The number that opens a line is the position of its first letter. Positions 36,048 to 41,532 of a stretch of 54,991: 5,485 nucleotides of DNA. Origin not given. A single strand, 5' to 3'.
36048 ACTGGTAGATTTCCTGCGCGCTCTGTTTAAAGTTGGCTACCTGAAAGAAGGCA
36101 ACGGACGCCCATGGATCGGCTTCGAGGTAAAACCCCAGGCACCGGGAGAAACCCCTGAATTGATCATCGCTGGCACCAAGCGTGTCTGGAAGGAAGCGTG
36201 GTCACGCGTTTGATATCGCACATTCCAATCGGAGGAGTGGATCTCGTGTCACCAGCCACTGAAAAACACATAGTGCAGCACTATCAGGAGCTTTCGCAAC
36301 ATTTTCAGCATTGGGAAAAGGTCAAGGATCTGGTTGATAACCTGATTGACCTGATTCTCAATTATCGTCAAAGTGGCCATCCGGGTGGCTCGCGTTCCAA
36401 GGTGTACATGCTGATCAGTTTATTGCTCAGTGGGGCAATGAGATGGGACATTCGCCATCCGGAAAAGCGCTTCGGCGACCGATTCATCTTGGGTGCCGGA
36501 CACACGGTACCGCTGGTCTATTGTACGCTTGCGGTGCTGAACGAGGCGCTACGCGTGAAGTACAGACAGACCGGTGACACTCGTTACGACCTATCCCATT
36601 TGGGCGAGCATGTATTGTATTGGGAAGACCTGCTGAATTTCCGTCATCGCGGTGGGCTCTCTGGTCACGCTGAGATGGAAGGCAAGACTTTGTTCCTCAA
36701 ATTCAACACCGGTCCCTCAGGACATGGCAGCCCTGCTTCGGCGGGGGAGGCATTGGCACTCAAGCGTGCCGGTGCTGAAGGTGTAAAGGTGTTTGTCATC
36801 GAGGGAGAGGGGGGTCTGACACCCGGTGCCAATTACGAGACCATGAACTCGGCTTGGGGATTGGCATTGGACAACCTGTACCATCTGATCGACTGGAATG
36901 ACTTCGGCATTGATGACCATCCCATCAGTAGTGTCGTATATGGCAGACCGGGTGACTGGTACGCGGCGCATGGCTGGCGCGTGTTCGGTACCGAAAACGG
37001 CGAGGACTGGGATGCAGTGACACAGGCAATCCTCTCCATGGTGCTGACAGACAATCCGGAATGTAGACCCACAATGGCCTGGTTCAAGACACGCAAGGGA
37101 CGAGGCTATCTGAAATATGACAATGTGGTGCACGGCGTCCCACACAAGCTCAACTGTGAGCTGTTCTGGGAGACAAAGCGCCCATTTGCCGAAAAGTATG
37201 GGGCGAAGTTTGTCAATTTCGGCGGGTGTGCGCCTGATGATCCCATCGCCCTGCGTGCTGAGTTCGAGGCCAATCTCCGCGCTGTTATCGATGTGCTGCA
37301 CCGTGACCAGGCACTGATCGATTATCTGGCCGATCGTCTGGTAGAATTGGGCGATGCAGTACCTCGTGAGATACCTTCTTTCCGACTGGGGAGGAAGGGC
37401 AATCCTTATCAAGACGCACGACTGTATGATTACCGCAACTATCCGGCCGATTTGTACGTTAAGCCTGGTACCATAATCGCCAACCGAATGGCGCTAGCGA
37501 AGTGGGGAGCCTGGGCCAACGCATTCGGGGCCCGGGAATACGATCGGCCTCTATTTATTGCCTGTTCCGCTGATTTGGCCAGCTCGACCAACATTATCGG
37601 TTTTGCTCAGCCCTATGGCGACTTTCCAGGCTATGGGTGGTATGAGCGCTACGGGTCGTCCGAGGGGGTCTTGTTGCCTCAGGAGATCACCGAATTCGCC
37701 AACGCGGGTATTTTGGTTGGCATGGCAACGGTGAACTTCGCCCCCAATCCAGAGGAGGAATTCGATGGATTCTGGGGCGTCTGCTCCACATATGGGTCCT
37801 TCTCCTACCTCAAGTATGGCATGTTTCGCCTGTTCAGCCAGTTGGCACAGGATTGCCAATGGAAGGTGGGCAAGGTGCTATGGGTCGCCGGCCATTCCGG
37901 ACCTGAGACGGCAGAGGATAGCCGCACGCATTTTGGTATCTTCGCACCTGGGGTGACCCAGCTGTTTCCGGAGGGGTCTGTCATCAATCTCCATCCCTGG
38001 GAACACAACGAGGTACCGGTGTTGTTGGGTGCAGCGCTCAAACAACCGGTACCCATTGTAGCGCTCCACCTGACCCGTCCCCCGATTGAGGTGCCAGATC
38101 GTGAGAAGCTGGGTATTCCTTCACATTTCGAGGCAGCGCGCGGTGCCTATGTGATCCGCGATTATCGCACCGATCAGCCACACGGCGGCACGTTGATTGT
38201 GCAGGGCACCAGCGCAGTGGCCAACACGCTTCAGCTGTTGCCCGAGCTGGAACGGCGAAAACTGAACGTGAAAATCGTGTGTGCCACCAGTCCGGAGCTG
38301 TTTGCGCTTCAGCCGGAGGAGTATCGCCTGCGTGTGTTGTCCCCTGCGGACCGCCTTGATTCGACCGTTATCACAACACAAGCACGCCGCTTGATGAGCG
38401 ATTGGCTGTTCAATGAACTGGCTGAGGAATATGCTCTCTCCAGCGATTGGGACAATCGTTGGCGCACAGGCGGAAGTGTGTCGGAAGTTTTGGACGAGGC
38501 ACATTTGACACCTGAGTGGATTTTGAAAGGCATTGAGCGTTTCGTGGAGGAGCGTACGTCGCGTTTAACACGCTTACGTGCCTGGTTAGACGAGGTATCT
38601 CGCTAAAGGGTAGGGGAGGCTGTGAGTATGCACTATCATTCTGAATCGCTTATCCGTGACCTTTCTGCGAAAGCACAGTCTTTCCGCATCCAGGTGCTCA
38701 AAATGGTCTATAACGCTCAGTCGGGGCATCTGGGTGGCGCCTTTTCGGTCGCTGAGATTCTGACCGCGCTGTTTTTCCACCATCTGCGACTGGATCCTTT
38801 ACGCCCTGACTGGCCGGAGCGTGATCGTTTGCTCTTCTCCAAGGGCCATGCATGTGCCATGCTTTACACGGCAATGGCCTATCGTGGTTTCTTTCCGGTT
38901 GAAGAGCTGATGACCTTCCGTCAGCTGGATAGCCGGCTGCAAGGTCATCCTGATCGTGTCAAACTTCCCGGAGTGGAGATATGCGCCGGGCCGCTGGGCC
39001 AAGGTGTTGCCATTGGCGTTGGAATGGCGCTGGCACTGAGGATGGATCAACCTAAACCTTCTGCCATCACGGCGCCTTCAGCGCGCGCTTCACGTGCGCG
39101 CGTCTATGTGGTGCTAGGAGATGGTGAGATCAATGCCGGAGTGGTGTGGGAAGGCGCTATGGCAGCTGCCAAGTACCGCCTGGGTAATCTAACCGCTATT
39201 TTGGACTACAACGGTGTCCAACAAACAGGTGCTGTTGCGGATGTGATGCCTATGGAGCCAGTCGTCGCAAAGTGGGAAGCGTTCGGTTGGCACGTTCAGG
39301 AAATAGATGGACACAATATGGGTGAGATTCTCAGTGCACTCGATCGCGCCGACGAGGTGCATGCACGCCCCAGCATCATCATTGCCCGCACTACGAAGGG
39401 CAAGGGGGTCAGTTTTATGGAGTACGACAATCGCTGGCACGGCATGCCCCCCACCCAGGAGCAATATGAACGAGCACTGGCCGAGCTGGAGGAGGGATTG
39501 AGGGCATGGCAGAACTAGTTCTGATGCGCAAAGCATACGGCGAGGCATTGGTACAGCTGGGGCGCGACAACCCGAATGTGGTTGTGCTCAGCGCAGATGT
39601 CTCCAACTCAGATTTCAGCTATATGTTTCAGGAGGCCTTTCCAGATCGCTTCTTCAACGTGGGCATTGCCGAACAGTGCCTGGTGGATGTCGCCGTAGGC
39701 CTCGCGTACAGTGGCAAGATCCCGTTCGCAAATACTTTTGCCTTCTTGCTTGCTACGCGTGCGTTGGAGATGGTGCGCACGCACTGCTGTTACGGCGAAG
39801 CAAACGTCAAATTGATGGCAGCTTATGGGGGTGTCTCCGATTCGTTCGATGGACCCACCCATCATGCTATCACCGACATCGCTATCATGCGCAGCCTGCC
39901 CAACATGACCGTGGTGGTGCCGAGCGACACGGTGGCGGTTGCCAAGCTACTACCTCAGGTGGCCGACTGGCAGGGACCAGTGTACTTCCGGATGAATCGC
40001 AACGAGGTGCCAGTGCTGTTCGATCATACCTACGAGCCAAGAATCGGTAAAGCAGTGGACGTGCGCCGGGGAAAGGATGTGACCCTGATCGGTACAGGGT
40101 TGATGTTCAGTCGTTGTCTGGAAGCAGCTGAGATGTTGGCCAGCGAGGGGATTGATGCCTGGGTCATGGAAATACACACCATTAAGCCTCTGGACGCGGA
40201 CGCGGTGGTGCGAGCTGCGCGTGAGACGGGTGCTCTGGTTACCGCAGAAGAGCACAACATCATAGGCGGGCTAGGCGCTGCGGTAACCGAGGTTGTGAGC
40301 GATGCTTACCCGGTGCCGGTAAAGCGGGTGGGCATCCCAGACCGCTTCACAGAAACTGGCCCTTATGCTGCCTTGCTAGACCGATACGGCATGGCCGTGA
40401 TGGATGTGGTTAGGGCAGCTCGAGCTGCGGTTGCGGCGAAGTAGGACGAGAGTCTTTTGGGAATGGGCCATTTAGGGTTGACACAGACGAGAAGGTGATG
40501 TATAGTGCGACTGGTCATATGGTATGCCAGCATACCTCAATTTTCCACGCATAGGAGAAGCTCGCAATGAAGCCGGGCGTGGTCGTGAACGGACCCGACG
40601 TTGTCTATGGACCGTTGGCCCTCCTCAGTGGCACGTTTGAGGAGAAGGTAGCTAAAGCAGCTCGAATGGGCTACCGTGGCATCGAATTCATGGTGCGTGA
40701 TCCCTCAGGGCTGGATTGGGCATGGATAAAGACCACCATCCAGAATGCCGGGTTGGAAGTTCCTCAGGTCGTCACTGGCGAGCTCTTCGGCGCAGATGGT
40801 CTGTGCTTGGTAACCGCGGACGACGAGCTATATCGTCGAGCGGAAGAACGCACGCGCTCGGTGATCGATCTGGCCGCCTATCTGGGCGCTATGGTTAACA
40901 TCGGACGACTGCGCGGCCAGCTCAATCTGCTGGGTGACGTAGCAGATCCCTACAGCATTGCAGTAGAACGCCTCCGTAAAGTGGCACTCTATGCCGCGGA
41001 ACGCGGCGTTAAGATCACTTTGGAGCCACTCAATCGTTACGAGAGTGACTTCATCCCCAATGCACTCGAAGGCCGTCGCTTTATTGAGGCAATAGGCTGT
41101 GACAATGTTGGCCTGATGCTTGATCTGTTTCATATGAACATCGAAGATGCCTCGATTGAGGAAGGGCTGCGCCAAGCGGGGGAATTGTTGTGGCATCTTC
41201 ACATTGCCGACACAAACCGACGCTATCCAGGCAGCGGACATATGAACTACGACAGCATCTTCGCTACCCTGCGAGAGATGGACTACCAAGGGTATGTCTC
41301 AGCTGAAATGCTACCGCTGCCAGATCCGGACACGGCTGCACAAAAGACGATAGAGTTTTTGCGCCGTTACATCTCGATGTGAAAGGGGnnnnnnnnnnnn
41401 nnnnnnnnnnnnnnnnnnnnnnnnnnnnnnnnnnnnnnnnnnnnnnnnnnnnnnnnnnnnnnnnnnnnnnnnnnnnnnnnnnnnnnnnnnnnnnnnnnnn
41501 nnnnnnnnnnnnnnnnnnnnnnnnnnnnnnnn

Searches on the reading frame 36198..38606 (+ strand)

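Call 23: search_protein_families(library=pfam, proteins=[window:36198-38606:+], max_evalue=0.00001)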
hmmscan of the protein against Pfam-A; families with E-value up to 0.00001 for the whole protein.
window:36198-38606:+ (802 aa): 2 families
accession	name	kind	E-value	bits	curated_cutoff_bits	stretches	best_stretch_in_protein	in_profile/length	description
PF00456.26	Transketolase_N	-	2.7e-17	63.2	22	1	129-316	69-263/334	Transketolase, thiamine diphosphate binding domain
PF22613.1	Transketolase_C_1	-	8.7e-06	26.4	27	0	649-718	1-67/113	Transketolase-like TK C-terminal domain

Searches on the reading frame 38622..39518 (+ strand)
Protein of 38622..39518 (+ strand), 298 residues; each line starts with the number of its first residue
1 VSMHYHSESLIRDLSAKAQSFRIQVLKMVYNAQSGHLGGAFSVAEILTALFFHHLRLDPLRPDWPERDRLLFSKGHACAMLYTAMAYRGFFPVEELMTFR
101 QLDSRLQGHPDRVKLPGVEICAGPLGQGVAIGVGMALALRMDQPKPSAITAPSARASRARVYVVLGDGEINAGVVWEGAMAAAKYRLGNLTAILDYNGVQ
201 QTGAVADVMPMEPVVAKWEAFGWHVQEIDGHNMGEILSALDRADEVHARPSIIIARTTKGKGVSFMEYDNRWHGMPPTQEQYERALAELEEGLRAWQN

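Call 24: search_protein_families(library=pfam, proteins=[window:38622-39518:+], max_evalue=0.00001)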
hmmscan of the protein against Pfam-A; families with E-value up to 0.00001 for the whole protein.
window:38622-39518:+ (298 aa): 2 families
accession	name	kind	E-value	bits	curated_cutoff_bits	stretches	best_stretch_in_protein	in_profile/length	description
PF00456.26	Transketolase_N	-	1.4e-59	202.2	22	1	18-281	6-267/334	Transketolase, thiamine diphosphate binding domain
PF13292.11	DXP_synthase_N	-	1.5e-06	28.1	21.2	0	13-200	17-174/274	1-deoxy-D-xylulose-5-phosphate synthase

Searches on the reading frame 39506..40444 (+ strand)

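Call 24: search_protein_families(library=pfam, proteins=[window:39506-40444:+], max_evalue=0.00001)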
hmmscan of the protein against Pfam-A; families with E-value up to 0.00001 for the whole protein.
window:39506-40444:+ (312 aa): 2 families
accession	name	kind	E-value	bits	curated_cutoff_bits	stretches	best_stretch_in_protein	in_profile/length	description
PF02779.29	Transket_pyr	-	2.2e-37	128.8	27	1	7-169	5-173/174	Transketolase, pyrimidine binding domain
PF02780.25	Transketolase_C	-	1.6e-32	112.5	25.9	1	181-298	1-121/124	Transketolase, C-terminal domain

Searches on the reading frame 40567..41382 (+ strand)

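Call 24: search_protein_families(library=pfam, proteins=[window:40567-41382:+], max_evalue=0.00001)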
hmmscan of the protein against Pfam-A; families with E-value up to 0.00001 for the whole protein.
window:40567-41382:+ (271 aa): 1 family
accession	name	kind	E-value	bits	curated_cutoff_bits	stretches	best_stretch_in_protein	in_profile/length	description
PF01261.30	AP_endonuc_2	-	6.2e-37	128.1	31.1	1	28-267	1-248/249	Xylose isomerase-like TIM barrel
